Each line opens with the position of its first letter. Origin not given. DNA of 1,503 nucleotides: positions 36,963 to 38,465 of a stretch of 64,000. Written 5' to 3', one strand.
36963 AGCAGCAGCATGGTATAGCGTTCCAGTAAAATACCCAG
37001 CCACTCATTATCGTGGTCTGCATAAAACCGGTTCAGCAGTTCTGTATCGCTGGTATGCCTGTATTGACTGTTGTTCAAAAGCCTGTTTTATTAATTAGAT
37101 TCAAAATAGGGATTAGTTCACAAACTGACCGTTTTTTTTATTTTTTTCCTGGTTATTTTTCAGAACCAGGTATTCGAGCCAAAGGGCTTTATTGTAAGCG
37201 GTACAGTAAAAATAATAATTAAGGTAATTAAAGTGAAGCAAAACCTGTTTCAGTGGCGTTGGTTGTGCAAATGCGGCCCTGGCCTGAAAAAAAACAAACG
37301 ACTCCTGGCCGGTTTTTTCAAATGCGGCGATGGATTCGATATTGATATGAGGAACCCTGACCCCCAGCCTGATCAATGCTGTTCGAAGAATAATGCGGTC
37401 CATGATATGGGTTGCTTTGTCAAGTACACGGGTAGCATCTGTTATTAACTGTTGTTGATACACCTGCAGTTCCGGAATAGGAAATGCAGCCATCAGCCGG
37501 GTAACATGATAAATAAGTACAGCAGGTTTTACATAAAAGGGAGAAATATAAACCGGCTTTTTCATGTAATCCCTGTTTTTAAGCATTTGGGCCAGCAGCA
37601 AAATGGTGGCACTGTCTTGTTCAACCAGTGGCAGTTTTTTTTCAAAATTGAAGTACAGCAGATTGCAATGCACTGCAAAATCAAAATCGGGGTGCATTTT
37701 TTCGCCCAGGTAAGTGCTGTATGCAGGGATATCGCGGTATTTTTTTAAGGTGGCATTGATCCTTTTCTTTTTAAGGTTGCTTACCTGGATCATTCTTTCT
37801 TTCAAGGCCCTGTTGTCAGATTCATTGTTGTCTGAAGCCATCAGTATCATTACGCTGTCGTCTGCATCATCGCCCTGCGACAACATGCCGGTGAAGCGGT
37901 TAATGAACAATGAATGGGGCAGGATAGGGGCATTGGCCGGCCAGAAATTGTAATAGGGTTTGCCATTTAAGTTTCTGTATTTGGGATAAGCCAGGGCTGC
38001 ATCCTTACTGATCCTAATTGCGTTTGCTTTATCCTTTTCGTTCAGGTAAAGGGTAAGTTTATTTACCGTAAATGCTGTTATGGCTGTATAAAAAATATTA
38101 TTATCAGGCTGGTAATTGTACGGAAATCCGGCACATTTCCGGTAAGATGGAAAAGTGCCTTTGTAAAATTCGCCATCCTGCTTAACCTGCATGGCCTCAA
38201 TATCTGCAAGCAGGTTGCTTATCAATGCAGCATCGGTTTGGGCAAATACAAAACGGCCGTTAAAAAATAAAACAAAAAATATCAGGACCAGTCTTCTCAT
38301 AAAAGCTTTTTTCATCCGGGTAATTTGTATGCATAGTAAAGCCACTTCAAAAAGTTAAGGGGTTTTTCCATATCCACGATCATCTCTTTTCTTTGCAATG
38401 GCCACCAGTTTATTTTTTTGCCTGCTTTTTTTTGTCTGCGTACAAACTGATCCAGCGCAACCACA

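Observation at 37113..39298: Coupled class I isoprenoid synthase-like and exported DxDD class II cyclase-like gene pair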

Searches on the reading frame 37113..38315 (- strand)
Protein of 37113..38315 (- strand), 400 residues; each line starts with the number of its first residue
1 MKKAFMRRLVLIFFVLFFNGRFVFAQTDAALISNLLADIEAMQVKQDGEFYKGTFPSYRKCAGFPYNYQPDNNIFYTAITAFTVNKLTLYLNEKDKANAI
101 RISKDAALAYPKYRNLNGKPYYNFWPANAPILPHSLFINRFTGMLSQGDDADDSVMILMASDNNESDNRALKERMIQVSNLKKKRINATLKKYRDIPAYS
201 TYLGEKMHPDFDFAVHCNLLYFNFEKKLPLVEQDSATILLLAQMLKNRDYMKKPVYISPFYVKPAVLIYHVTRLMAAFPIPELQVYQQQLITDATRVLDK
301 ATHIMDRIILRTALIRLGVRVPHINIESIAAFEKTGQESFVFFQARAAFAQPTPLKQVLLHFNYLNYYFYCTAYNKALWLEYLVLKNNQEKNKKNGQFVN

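Call 3: search_protein_families(library=pfam, proteins=[window:37113-38315:-], max_evalue=1)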
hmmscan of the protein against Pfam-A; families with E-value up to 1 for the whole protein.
window:37113-38315:- (400 aa): 1 family
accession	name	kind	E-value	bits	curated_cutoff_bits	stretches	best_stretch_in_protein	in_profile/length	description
PF11119.13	DUF2633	-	0.36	11.2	25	0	6-26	11-31/43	Protein of unknown function (DUF2633)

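Call 4: search_protein_families(library=ncbifam, proteins=[window:37113-38315:-], max_evalue=1)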
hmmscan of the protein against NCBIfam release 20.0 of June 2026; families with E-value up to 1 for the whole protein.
window:37113-38315:- (400 aa): 0 families

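Call 6: search_solved_structures(query=window:37113-38315:-, max_evalue=10, show_alignments=2)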
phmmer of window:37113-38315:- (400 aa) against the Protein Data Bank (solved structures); distinct sequences matched with E-value up to 10: 0.

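Call 7: find_homologous_proteins(query=window:37113-38315:-, max_evalue=0.001)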
Query window:37113-38315:- (400 aa): 425 proteins with E <= 0.001 among 3184 candidates; the best 120 are listed.
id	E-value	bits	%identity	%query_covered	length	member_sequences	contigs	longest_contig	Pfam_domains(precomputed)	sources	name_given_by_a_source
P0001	2.8e-263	891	100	99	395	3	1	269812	-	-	-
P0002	1.9e-212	723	82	97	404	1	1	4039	-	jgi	jgi:hypothetical protein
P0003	8.7e-198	675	77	97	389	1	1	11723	-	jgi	jgi:hypothetical protein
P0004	1.1e-194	665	75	98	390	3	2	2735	-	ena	-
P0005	4.8e-194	663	76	97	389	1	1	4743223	-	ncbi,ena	-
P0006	1.6e-193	661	75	96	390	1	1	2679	-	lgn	-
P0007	9.1e-191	652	74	98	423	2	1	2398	-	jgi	jgi:hypothetical protein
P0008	2.5e-190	651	74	97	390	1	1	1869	-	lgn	-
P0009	3.7e-190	650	75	97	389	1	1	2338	-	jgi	jgi:hypothetical protein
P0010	5.4e-190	650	73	97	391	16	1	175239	-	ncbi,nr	ncbi:MAG: hypothetical protein IPO01_13280 [Chitinophagaceae bacterium]|nr:hypothetical protein [Chi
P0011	8.1e-190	649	73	96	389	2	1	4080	-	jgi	jgi:hypothetical protein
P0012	2.6e-189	647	75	95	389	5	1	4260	-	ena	-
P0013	3.0e-189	647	75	95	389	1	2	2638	-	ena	-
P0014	3.4e-187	640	74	96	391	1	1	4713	-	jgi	jgi:hypothetical protein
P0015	1.1e-185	635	74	96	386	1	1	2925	-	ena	-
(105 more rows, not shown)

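Call 14: search_solved_structures(query=A1, max_evalue=10, show_alignments=3)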
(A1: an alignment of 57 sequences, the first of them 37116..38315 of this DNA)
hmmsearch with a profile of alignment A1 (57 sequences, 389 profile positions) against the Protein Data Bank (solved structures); distinct sequences matched with E-value up to 10: 0.

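Call 16: find_related_loci(query=A1, collection=genome_contigs, flank=6000)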
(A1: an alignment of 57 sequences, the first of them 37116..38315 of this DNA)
Query A1 (400 aa) in genome_contigs; peptide patterns used: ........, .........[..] (x = any residue, [..] = any of these).
220 stretches matched a pattern; 79 encode a relative of the query (tblastn E <= 1e-3); 79 distinct loci.
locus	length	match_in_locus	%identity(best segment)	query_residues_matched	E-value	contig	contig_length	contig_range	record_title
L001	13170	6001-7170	75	4-394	0e+0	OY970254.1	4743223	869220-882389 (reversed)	MAG: uncultured Chitinophagaceae bacterium isolate MFD02832.bin.1.55 genome assembly, chromosome: 1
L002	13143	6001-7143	74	5-384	0e+0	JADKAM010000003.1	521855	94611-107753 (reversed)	MAG: Chitinophagaceae bacterium isolate Mari_18-Q3-R65-66_BAT3C.374 tig00001752-10-5214210, whole genome shotgun sequenc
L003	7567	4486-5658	71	5-394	0e+0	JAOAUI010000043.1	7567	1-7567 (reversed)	MAG: Ferruginibacter sp. isolate AF21_PE0_T2_S1_40_19 T2_S1_12486_length_7567_cov_9, whole genome shotgun sequence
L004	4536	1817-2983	70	6-395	0e+0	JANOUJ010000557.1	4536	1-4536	MAG: Chitinophagaceae bacterium isolate VAR_39_metabat_163 VAR_39_k141_248014, whole genome shotgun sequence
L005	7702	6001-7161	70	4-390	0e+0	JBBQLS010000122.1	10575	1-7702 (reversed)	MAG: Chitinophagales bacterium isolate Co_metawrap_482 Cmw_482_k141_8282570_length_10575_cov_47.9640, whole genome shotg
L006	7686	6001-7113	72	19-389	0e+0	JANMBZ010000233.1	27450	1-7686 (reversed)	MAG: Chitinophagaceae bacterium isolate OTE_1_metabat_222 OTE_1_k141_2783580, whole genome shotgun sequence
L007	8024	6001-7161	68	4-390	0e+0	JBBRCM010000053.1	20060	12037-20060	MAG: Chitinophagales bacterium isolate Co_metawrap_2402 Cmw_2402_k141_8282387_length_20060_cov_12.9976, whole genome sho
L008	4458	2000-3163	70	3-390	0e+0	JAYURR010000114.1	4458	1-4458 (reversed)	MAG: Chitinophagaceae bacterium isolate GL116_DN_metabinner_6 GL116_DN_metabinner_6_113, whole genome shotgun sequence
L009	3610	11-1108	70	25-390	0e+0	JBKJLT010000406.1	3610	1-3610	MAG: Ferruginibacter sp. isolate ant_bin.297 k117_134408, whole genome shotgun sequence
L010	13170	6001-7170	68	6-395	0e+0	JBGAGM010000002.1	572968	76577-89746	MAG: Ferruginibacter sp. isolate MAG_MBR_H125.65 MBRH125-65_opera_contig_83, whole genome shotgun sequence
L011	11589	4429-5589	67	1-387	0e+0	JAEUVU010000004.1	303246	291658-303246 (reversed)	MAG: Ferruginibacter sp. isolate new MAG-389 k141_2768040, whole genome shotgun sequence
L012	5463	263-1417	67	5-388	1e-177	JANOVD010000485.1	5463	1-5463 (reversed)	MAG: Chitinophagaceae bacterium isolate VAR_35_metabat_9_sub VAR_35_k141_2389058, whole genome shotgun sequence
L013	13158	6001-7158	65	6-391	5e-168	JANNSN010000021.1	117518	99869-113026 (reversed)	MAG: Chitinophagaceae bacterium isolate SOY_31_metabat_211 SOY_31_k141_3436314, whole genome shotgun sequence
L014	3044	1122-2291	56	3-398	3e-154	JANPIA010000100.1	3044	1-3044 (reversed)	MAG: Segetibacter sp. isolate VAR_62_metabat.48 VAR_62_k141_1027608, whole genome shotgun sequence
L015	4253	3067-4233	57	4-389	5e-150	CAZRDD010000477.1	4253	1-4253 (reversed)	MAG TPA_asm: uncultured Parafilimonas sp. isolate binchicken_co284_187 genome assembly, contig: NODE_18457_length_4253_c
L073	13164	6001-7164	44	1-387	2e-107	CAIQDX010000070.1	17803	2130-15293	MAG: uncultured Chitinophagaceae bacterium isolate Umea2p3_bin-1345 genome assembly, contig: bin-1345:070/147, whole gen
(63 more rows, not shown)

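Call 19: predict_structure(alignment_id=A1)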
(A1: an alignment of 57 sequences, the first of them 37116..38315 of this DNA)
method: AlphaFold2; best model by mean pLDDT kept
length: 400 residues; sequences in the alignment: 57
mean_pLDDT: 84.9   pTM: 0.86
mean pLDDT of the five models: 84.9, 82.3, 81.9, 80.4, 80.4
residues with pLDDT >= 90: 220; 70-90: 109; 50-70: 48; < 50: 23
segments of 3 or more residues with pLDDT < 50: 20-25, 134-146, 397-400
pLDDT, mean of each block of 10 residues (from residue 1): 66 66 60 97 94 93 74 91 95 96 96 77 78 47 51 91 91 89 68 87 72 94 96 96 97 88 96 97 98 98 98 96 91 95 76 69 80 98 93 60
secondary structure, 60 per line:
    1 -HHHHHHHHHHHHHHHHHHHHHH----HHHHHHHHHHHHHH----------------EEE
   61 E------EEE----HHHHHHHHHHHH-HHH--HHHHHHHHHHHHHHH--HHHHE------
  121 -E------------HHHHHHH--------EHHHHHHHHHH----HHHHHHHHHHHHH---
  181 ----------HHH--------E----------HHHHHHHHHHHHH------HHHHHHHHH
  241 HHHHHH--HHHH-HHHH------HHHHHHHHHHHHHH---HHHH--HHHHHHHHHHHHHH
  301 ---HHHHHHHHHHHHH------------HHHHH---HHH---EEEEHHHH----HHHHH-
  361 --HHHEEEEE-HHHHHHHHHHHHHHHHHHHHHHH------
elements in order: H2-23 H28-41 E58-61 E68-70 H75-86 H93-107 H110-113 H135-141 H151-160 H165-177 H213-225 H232-246 H249-252 H254-257 H264-277 H281-284 H287-300 H304-316 H329-333 E343-346 H347-350 H355-359 E366-370 H372-394

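Call 23: fold_search(model_id=the predicted structure, library=pdb)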
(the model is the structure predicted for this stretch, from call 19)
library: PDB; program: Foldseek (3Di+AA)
matches with E <= 10: 271; with E <= 0.001: 11
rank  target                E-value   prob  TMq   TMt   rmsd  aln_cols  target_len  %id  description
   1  9m7f_A                5.2e-09  1.00  0.56  0.45   5.5       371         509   17  Crystal structure of AsDMS D333N mutant in complex with farnesyl pyrophosphate (released 2025-09-10)
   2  9m7f_B                6.3e-09  1.00  0.56  0.44   5.5       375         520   16  Crystal structure of AsDMS D333N mutant in complex with farnesyl pyrophosphate (released 2025-09-10)
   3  9mhs_A                7.9e-09  1.00  0.56  0.47   5.4       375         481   15  Drimenol synthase (released 2025-07-16)
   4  9mhs_B                1.3e-08  1.00  0.57  0.46   5.4       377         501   16  Drimenol synthase (released 2025-07-16)
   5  9m7d_B                2.2e-08  1.00  0.56  0.45   5.6       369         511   17  Crystal structure of AsDMS D333N mutant (released 2025-09-10)
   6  9mlo_B                2.3e-08  1.00  0.56  0.46   5.3       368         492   16  Drimenol Synthase - Farnesyl Thiol Complex (released 2025-07-16)
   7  9m7e_A                2.3e-08  1.00  0.55  0.44   5.5       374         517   17  Crystal structure of AsDMS D333N mutant in complex with drimenyl phosphate (released 2025-09-10)
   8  9m7e_B                2.8e-08  1.00  0.54  0.44   5.7       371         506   16  Crystal structure of AsDMS D333N mutant in complex with drimenyl phosphate (released 2025-09-10)
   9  9m7d_A                3.1e-08  1.00  0.56  0.44   5.5       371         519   17  Crystal structure of AsDMS D333N mutant (released 2025-09-10)
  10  9mlo_A                3.9e-08  1.00  0.55  0.45   5.7       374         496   16  Drimenol Synthase - Farnesyl Thiol Complex (released 2025-07-16)
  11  8pak_A                3.8e-04  1.00  0.46  0.52   8.1       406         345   13  Crystal Structure of a Squalene-Hopene Cyclase from Cystobacter fuscus (released 2024-06-26)
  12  8pak_B                3.8e-03  1.00  0.47  0.52   8.1       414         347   11  Crystal Structure of a Squalene-Hopene Cyclase from Cystobacter fuscus (released 2024-06-26)
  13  3wiw                  4.0e-03  1.00  0.42  0.45  10.3       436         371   10  Crystal structure of unsaturated glucuronyl hydrolase specific for heparin (released 2014-01-08)
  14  5i5k_A                1.0e-02  0.98  0.37  0.11  12.4       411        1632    8  Structure of complement C5 in complex with eculizumab (released 2016-03-16)
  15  5i5k_B                1.5e-02  0.98  0.37  0.12  12.2       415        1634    7  Structure of complement C5 in complex with eculizumab (released 2016-03-16)
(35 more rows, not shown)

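Call 32: search_protein_representatives(alignment_id=A1)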
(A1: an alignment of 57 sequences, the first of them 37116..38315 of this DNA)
Query: 57 sequences, 389 profile positions. Proteins with E-value up to 0.001 (for the whole library): 449; up to 1e-10: 384; up to 1e-30: 226. The best 150 are listed.
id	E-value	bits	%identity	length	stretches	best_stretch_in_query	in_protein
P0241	1.9e-186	635.9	-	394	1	5-386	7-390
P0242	2.1e-140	484.3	-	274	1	1-271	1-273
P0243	7.3e-131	452.9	-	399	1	6-386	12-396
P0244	1.9e-130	451.5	-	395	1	5-384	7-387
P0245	1.8e-125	435.2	-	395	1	7-384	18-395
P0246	2.8e-120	418.1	-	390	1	1-384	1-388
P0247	1.7e-107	376.0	-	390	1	6-383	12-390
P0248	3.6e-104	365.1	-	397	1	6-386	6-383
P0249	4.8e-103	361.3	-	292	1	1-211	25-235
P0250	9.0e-101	353.9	-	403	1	8-386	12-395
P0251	4.1e-97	341.8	-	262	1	128-387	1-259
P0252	9.3e-96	337.4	-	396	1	10-383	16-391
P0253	1.4e-90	320.3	-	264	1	128-387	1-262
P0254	5.1e-90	318.5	-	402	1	3-386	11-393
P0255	2.5e-89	316.2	-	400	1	5-384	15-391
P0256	2.8e-86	306.1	-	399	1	5-385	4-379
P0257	2.3e-85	303.1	-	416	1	25-387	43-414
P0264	9.7e-82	291.2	-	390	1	7-383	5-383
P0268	1.5e-79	284.0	-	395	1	9-386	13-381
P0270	8.2e-78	278.3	-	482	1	19-386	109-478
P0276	3.8e-72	259.6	-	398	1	3-383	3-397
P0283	1.0e-69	251.6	-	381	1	3-385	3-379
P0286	3.1e-68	246.8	-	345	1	30-378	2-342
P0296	2.7e-64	233.8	-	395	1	3-385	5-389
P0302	1.2e-62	228.3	-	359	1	28-385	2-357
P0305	1.1e-61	225.2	-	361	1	27-385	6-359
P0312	1.4e-59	218.3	-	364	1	28-382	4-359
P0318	2.6e-57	210.8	-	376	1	21-386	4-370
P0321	1.2e-56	208.6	-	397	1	13-386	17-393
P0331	4.3e-54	200.2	-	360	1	43-380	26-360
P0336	1.4e-53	198.6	-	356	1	33-386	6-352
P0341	6.2e-53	196.4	-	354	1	27-385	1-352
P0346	2.5e-52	194.4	-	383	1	8-383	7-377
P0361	1.3e-50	188.8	-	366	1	26-386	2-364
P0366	1.5e-49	185.3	-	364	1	30-387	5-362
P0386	2.1e-46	174.9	-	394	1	1-382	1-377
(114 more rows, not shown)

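Call 36: search_solved_structures(query=A3, max_evalue=10, show_alignments=4)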
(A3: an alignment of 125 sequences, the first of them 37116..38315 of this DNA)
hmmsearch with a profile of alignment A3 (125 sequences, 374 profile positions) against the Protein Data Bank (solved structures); distinct sequences matched with E-value up to 10: 4.
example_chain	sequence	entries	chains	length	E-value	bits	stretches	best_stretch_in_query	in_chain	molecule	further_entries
9mhs_B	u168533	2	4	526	6.1e-07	31.8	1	132-307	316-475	Drimenol Synthase | Haloacid dehalogenase superfamily, subfamily IA, variant 3 with third motif having DD or E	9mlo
9m7d_A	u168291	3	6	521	7.2e-06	28.3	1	187-307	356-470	Haloacid dehalogenase superfamily, subfamily IA, variant 3 with third motif having DD or E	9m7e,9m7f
22ty_A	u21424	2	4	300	0.0039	19.3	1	188-271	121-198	AstC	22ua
22tz_A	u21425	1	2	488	0.023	16.7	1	188-270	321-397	AstC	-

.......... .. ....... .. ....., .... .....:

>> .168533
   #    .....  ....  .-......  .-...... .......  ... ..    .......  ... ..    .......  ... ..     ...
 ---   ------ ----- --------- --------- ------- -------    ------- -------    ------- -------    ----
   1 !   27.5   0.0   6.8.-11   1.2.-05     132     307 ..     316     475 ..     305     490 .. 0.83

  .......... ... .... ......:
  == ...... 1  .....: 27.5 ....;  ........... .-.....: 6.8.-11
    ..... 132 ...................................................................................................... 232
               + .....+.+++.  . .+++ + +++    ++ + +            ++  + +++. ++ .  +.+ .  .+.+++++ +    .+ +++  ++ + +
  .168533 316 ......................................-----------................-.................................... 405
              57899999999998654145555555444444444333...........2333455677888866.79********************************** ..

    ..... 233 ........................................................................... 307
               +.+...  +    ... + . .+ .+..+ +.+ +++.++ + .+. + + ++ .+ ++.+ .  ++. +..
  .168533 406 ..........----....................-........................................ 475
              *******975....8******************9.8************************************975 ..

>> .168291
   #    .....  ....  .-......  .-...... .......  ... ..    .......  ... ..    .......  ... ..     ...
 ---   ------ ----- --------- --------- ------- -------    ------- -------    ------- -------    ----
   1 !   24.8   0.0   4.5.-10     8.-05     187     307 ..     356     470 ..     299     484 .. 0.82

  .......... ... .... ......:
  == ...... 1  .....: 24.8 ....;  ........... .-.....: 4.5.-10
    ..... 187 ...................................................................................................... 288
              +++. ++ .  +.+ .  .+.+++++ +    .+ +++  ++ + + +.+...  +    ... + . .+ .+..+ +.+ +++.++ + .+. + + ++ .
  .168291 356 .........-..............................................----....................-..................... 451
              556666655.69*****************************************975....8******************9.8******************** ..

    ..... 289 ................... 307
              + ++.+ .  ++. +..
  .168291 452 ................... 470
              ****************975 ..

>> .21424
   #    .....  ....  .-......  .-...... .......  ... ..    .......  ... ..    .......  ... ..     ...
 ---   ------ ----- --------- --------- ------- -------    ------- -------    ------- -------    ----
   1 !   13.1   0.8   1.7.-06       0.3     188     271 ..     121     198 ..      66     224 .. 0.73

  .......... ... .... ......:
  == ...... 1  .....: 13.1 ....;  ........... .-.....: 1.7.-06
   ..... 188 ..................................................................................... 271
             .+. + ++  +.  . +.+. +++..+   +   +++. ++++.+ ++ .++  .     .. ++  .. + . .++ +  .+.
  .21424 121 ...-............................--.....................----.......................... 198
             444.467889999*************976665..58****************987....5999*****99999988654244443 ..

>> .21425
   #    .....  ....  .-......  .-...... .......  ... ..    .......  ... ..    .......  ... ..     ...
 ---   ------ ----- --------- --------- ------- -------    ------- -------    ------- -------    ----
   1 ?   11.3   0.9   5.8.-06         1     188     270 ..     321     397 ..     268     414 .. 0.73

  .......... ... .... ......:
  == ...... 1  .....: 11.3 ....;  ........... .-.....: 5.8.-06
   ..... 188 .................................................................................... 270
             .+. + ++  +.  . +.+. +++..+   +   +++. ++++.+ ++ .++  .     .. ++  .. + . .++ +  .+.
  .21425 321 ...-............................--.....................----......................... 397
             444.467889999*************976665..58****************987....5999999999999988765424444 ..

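Call 37: search_protein_families(library=pfam, alignment_id=A3, max_evalue=1)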
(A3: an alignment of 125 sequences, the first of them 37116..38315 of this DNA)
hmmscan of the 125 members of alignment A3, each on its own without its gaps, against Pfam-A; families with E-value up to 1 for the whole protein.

A. member 1, window:37116-38315:- (400 aa): 1 family
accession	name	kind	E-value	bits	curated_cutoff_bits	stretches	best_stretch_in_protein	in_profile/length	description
PF11119.13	DUF2633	-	0.36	11.2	25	0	6-26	11-31/43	Protein of unknown function (DUF2633)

B. families by the number of members that match (of 125 scanned): 56 families (the first 25 are shown)
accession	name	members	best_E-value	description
PF20265.3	LARA_dom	3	0.00033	ATPase, RavA, LARA domain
PF16427.10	DUF5024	1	0.00046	Domain of unknown function (DUF5024)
PF23176.1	bHLH_LHW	1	0.0084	Transcription factor LHW bHLH domain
PF12668.12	DUF3791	1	0.013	Protein of unknown function (DUF3791)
PF03750.18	Csm2_III-A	1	0.013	Csm2 Type III-A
PF10546.14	P63C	1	0.013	P63C domain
PF07801.16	DUF1647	1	0.019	Protein of unknown function (DUF1647)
PF13878.12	zf-C2H2_3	1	0.019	zinc-finger of acetyl-transferase ESCO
PF14488.12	DUF4434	1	0.025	Domain of unknown function (DUF4434)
PF13656.11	RNA_pol_L_2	1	0.025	RNA polymerase Rpb3/Rpb11 dimerisation domain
PF23639.1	DUF7146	1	0.027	Domain of unknown function (DUF7146)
PF16517.10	Nore1-SARAH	1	0.029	Novel Ras effector 1 C-terminal SARAH (Sav/Rassf/Hpo) domain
PF13102.12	Phage_int_SAM_5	1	0.035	Phage integrase SAM-like domain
PF16272.10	DUF4925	1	0.037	Domain of unknown function (DUF4925)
PF14939.11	DCAF15_WD40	1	0.041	DDB1-and CUL4-substrate receptor 15, WD repeat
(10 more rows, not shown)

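Call 39: find_encoding_contigs(protein=P0302, flank=6000, max_places=4)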
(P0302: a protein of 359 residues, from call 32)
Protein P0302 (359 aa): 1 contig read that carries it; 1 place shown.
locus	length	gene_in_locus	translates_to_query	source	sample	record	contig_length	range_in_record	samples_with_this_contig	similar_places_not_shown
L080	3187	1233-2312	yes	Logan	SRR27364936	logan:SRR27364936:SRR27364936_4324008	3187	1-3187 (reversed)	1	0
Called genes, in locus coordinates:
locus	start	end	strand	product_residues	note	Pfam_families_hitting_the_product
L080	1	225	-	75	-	?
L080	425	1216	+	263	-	PF03476:MOSC_N, PF03473:MOSC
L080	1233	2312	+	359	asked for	-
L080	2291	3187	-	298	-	?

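Call 42: find_encoding_contigs(protein=P0256, flank=6000, max_places=3)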
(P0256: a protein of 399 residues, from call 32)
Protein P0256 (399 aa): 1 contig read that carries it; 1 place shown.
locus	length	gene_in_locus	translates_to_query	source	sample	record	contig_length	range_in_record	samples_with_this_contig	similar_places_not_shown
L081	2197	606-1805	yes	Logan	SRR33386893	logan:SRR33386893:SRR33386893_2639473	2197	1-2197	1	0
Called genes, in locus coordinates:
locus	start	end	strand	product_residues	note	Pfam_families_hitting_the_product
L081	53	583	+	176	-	PF00156:Pribosyltran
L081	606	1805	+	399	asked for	-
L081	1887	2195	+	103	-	?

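Call 43: find_encoding_contigs(protein=P0286, flank=6000, max_places=3)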
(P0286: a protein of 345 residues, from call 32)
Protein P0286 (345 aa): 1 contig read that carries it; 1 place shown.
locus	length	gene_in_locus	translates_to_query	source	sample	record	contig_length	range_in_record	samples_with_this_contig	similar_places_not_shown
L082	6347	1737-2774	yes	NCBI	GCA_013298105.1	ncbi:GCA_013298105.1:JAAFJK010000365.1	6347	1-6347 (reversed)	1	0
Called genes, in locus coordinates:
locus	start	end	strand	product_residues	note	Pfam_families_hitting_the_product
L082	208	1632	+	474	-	PF00089:Trypsin, PF13365:Trypsin_2, PF00595:PDZ (faint), PF13180:PDZ_2, PF17820:PDZ_6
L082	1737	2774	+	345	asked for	-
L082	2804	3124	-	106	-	PF04342:DMT_6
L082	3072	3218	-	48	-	-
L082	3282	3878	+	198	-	PF13463:HTH_27 (weak)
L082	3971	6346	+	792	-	?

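Call 44: find_encoding_contigs(protein=P0336, flank=6000, max_places=3)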
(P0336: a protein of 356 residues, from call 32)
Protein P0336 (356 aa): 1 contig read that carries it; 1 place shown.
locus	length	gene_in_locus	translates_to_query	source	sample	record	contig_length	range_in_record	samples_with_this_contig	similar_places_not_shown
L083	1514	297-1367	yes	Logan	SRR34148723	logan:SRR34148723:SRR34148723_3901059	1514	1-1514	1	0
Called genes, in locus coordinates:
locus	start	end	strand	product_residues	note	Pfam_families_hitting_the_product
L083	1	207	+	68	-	?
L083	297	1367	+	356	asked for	-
